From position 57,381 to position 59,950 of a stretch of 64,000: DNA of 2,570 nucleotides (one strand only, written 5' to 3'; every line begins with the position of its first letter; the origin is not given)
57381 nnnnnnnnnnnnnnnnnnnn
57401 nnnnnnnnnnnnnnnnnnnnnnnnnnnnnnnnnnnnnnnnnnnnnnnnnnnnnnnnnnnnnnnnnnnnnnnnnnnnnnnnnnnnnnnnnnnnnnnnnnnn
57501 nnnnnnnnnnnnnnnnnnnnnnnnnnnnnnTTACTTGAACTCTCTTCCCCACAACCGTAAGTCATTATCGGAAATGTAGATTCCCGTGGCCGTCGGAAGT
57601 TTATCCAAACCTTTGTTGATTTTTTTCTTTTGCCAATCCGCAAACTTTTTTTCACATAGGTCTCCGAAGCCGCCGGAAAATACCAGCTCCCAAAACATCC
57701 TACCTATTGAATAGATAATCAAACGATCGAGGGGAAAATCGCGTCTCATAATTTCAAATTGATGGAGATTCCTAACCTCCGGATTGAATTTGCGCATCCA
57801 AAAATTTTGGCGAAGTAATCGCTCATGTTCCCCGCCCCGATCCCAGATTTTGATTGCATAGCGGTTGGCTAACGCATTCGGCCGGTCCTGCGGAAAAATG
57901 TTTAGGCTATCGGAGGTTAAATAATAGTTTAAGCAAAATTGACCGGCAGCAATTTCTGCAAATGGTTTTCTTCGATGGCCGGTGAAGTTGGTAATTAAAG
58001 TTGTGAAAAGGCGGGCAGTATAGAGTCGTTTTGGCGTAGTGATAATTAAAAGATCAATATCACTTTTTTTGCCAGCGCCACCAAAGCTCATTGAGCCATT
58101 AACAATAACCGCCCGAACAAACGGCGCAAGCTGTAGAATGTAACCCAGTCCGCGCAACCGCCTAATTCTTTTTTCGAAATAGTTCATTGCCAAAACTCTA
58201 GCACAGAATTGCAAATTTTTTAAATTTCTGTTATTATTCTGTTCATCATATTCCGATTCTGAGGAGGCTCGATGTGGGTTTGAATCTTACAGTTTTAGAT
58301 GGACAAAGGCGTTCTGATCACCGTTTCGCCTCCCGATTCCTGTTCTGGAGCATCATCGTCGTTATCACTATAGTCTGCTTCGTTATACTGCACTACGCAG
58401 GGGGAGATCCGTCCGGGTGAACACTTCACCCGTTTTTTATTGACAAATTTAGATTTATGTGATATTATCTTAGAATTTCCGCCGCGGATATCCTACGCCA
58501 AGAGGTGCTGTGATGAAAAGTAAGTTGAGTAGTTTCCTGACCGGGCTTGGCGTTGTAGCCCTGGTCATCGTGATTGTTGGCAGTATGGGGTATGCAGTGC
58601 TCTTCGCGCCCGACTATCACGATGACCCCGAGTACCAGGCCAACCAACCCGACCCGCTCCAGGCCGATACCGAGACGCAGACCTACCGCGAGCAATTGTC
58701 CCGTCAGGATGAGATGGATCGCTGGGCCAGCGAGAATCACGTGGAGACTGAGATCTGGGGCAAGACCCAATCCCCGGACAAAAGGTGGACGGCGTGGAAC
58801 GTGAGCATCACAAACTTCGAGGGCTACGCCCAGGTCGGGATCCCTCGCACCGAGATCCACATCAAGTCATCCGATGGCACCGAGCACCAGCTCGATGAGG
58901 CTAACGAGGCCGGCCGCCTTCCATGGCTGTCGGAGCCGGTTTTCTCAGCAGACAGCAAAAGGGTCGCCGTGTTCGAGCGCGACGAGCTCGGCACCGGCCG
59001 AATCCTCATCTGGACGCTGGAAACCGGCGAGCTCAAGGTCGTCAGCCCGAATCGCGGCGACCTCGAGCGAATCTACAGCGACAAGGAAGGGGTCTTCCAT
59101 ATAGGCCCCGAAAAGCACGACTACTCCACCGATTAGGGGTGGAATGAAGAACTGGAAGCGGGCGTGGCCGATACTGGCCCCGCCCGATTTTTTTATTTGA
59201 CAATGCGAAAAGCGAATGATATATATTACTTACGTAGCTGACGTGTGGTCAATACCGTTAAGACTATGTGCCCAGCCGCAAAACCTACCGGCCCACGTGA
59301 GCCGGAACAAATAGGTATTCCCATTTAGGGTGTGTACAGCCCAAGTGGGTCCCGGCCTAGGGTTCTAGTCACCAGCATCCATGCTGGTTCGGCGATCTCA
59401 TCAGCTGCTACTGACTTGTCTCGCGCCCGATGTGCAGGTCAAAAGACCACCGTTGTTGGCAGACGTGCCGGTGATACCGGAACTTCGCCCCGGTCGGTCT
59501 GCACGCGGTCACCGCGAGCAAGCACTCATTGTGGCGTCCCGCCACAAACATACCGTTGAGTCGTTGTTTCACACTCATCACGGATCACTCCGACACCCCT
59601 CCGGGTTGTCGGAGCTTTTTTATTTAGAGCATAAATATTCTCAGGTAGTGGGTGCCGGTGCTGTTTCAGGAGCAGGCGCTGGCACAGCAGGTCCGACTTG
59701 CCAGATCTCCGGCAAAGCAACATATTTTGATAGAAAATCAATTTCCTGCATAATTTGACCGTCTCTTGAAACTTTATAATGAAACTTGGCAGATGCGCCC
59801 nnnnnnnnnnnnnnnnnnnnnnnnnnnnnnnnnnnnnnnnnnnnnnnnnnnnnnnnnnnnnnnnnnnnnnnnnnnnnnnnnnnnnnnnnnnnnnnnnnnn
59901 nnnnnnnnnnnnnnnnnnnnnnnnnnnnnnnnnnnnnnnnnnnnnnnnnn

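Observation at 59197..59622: Promoter-to-terminator unit of about 390 nt with no credible ORF: candidate novel structured RNA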

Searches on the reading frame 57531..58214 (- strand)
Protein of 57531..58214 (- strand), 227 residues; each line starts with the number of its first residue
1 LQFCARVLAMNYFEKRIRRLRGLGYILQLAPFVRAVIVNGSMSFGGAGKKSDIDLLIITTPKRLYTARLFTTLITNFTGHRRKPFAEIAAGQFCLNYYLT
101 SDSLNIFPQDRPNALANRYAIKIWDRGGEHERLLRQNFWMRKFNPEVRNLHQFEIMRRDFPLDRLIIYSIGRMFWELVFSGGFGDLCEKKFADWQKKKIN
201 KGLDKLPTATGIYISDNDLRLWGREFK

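Call 12: search_protein_families(library=pfam, proteins=[window:57531-58214:-], max_evalue=0.1)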
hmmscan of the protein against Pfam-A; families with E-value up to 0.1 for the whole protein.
window:57531-58214:- (227 aa): 2 families
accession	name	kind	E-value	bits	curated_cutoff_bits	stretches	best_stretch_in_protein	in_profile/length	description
PF18765.7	Polbeta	-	0.00034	21.2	26.9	1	26-71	6-52/93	Polymerase beta, Nucleotidyltransferase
PF01909.29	NTP_transf_2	-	0.00038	21.2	21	1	27-62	9-43/93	Nucleotidyltransferase domain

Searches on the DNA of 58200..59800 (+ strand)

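Call 4: search_rna_families(source=window, start=58200, end=59800, threshold=evalue, max_evalue=10, show_alignments=3)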
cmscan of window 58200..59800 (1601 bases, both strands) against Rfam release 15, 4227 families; matches with E-value up to 10: 2.
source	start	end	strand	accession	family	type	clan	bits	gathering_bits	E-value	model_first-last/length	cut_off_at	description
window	58318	58424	+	RF01986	ZEB2_AS1_3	Gene; lncRNA;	-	13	55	8.2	1-100/100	no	ZEB2 antisense RNA 1 conserved region 3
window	58506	58566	+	RF01133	sR3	Gene; snRNA; snoRNA; CD-box;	-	11.6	41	5.6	1-55/55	no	Small nucleolar RNA sR3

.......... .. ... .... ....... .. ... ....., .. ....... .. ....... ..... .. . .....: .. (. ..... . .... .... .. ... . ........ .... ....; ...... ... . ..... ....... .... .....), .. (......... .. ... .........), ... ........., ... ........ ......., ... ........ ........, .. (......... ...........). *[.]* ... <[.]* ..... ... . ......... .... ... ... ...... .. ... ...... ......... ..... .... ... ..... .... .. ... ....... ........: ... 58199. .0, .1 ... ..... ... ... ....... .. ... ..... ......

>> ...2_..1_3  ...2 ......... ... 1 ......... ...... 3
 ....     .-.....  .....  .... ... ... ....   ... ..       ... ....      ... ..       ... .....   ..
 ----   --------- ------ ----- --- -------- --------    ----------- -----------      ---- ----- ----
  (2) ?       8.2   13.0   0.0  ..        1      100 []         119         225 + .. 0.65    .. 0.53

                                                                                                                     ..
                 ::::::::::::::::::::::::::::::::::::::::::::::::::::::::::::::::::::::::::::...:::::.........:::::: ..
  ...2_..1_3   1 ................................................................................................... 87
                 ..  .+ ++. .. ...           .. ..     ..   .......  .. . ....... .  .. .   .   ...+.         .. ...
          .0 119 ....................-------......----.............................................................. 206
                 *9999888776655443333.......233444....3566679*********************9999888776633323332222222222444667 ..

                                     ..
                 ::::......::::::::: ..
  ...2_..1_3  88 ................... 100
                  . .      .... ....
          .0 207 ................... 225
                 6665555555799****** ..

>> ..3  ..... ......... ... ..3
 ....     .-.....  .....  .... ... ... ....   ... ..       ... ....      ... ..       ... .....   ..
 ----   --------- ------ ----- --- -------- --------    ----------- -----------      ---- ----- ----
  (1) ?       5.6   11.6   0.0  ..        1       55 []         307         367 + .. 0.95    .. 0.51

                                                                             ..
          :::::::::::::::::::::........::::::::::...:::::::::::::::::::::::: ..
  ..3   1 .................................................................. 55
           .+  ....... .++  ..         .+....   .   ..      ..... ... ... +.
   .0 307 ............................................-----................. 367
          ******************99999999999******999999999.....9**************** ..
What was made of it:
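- On Any Rfam 15 family (RNase P, tmRNA, SRP, 6S, OLE, GOLLD, ROOL, HEARO, raiA, riboswitches and others): Call 4: E<=10 on 58200-59800 gives two chance-level hits outside the unit.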

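Call 26: search_dna_similar(query=window:59226-59625:+, collection=phages, mode=distant, max_evalue=1)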
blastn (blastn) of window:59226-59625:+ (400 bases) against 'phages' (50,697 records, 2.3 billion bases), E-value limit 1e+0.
Records with a match: 9; places in all: 9; records where one place covers at least 80% of the query: 0.
Best place of each record, by identity: 80-90% 9.
By first word of the organism name: Pseudomonas 9.
By host as written in the record: - 4; Pseudomonas syringae 2; Pseudomonas syringae pv. actinidiae K7#8 2; Pseudomonas syringae pv. actinidiae CRA-FRU 14.10 1.
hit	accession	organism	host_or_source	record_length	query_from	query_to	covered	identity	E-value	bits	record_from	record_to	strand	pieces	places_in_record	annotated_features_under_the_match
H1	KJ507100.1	Pseudomonas phage phiPSA1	Pseudomonas syringae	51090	44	90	12%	80.9%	4e-1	42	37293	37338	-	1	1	NinG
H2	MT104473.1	Pseudomonas phage MR13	-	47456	44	90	12%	80.9%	4e-1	42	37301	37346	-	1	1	putative NinB family protein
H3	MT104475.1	Pseudomonas phage MR15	-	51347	44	90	12%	80.9%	4e-1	42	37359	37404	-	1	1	putative NinB family protein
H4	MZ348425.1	Pseudomonas phage psageB2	soil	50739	44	90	12%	80.9%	4e-1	42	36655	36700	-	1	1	putative recombination protein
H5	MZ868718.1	Pseudomonas phage psageK9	Pseudomonas syringae pv. actinidiae K7#8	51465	44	90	12%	80.9%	4e-1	42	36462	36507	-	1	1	recombination protein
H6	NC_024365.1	Pseudomonas phage phiPSA1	Pseudomonas syringae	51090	44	90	12%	80.9%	4e-1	42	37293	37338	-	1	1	NinG/ Rap DNA junction specific endonuclease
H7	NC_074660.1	Pseudomonas phage MR15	-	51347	44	90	12%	80.9%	4e-1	42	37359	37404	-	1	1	putative NinB family protein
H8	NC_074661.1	Pseudomonas phage psageK9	Pseudomonas syringae pv. actinidiae K7#8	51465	44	90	12%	80.9%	4e-1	42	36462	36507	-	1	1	recombination protein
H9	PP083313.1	Pseudomonas phage PSA-2T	Pseudomonas syringae pv. actinidiae ...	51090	44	90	12%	80.9%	4e-1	42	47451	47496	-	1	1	NinG/Rap DNA junction specific endonuclease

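Call 27: search_dna_similar(query=window:59226-59625:+, collection=plasmids, mode=distant, max_evalue=1)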
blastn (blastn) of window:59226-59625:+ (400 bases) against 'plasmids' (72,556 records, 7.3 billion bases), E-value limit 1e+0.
No match.
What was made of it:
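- Tried and rejected: Distant-mode blastn against phages and plasmids gave nothing (calls 26, 27).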

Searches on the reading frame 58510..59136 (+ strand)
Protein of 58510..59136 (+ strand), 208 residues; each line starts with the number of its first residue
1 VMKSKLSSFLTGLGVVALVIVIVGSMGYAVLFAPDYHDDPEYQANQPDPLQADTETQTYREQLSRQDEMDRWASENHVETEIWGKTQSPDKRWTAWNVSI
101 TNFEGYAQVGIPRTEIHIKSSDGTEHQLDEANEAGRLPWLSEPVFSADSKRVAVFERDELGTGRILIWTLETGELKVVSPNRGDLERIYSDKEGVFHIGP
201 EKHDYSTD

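Call 12: search_protein_families(library=pfam, proteins=[window:58510-59136:+], max_evalue=0.1)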
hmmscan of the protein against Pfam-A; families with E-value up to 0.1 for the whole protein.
window:58510-59136:+ (208 aa): 0 families

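Call 14: find_encoding_contigs(protein=window:58510-59136:+, flank=4000, max_places=10)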
Protein window:58510-59136:+ (208 aa): no gene with exactly this product is on record in the collection.

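Call 18: find_homologous_proteins(query=window:58510-59136:+, max_evalue=0.001)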
Query window:58510-59136:+ (208 aa): 2 proteins with E <= 0.001 among 113 candidates.
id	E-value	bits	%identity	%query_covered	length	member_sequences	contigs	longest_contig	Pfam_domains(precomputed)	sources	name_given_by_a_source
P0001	1.2e-136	471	100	100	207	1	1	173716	-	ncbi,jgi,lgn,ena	ncbi:MAG: hypothetical protein WC451_00710 [Patescibacteria group bacterium]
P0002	8.1e-44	168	56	75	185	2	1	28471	-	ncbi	ncbi:MAG: hypothetical protein WCG99_04035 [Candidatus Berkelbacteria bacterium]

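Call 19: find_encoding_contigs(protein=P0002, flank=10000, max_places=10)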
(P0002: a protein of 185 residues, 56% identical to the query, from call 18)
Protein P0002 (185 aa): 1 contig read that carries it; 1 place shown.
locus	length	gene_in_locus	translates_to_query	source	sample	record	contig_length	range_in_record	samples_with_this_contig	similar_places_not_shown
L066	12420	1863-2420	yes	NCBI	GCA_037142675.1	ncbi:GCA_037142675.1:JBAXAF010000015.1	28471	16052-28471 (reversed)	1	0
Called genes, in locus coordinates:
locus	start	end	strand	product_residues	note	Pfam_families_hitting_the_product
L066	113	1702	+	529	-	PF06418:CTP_synth_N, PF00117:GATase, PF07722:Peptidase_C26 (weak)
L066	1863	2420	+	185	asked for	-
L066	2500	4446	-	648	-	PF12229:PG_binding_4, PF04294:VanW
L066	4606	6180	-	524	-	PF03030:H_PPase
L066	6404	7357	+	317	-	-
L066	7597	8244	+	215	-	-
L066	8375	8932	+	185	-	-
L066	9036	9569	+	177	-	-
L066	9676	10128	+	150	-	-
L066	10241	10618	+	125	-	-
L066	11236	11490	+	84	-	-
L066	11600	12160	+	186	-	-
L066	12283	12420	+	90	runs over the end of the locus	-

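Call 20: find_encoding_contigs(protein=P0001, flank=3000, max_places=10)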
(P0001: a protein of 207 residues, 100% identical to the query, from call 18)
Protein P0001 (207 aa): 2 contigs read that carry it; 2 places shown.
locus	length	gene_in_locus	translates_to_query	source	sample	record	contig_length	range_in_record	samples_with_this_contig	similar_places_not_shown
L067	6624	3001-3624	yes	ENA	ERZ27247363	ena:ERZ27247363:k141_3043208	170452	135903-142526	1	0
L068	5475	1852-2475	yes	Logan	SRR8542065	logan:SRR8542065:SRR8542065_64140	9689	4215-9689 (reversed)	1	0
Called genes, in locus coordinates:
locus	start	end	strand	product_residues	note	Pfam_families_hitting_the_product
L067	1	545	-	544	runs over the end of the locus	PF00118:Cpn60_TCP1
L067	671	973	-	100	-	PF00166:Cpn10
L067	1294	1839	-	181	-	-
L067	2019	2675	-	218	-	-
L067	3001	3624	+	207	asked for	-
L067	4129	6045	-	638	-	PF12229:PG_binding_4, PF04294:VanW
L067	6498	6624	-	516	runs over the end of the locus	-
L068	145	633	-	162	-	-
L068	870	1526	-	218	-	-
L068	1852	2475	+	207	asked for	-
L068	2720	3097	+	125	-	-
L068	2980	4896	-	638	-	PF12229:PG_binding_4, PF04294:VanW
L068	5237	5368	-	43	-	-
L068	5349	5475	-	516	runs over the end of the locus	-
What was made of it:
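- ORF125 was called as a gene in one assembly (call 20).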

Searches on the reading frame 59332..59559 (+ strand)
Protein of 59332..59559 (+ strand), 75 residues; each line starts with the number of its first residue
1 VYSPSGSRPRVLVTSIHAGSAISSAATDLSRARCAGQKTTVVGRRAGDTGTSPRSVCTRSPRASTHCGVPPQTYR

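Call 12: search_protein_families(library=pfam, proteins=[window:59332-59559:+], max_evalue=0.1)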
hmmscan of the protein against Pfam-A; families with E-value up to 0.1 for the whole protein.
window:59332-59559:+ (75 aa): 0 families

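Call 33: search_protein_representatives(protein=window:59332-59559:+)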
Query: 75 residues. Proteins with E-value up to 0.001 (for the whole library): 0; up to 1e-10: 0; up to 1e-30: 0. The best 0 are listed.
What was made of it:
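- ORF75 has 0 hits in 1.84 billion representatives (call 33).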

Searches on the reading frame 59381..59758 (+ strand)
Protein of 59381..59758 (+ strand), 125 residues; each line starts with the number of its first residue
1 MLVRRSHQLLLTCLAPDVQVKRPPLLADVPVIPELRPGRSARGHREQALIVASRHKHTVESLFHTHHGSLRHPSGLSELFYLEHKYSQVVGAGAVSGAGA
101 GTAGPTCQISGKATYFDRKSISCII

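Call 12: search_protein_families(library=pfam, proteins=[window:59381-59758:+], max_evalue=0.1)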
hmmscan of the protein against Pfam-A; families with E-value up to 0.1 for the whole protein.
window:59381-59758:+ (125 aa): 0 families

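Call 30: find_homologous_proteins(query=window:59381-59758:+, max_evalue=0.01)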
Query window:59381-59758:+ (125 aa): 1 proteins with E <= 0.01 among 341 candidates.
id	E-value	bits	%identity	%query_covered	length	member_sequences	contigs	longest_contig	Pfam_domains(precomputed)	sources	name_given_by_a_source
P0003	3.3e-77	274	100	100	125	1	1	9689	-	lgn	-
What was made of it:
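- ORF125 matches only itself among 5.8 billion proteins (call 30).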

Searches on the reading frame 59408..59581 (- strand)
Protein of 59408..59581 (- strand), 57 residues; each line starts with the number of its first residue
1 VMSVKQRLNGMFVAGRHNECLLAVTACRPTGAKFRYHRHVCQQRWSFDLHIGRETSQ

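Call 12: search_protein_families(library=pfam, proteins=[window:59408-59581:-], max_evalue=0.1)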
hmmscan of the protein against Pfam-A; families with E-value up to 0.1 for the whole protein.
window:59408-59581:- (57 aa): 0 families

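Call 39: find_homologous_proteins(query=window:59408-59581:-, max_evalue=1)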
Query window:59408-59581:-: no candidate shares three 5-residue words with the query. No homologue found.
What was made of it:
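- On Small protein gene: None of the three ORFs has a homologue (calls 30, 33, 39).
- No homologue exists for any of the three ORFs (calls 30, 33, 39).
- Tried and rejected: ORF125, ORF75 and ORF57 have no homologues (calls 30, 33, 39).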
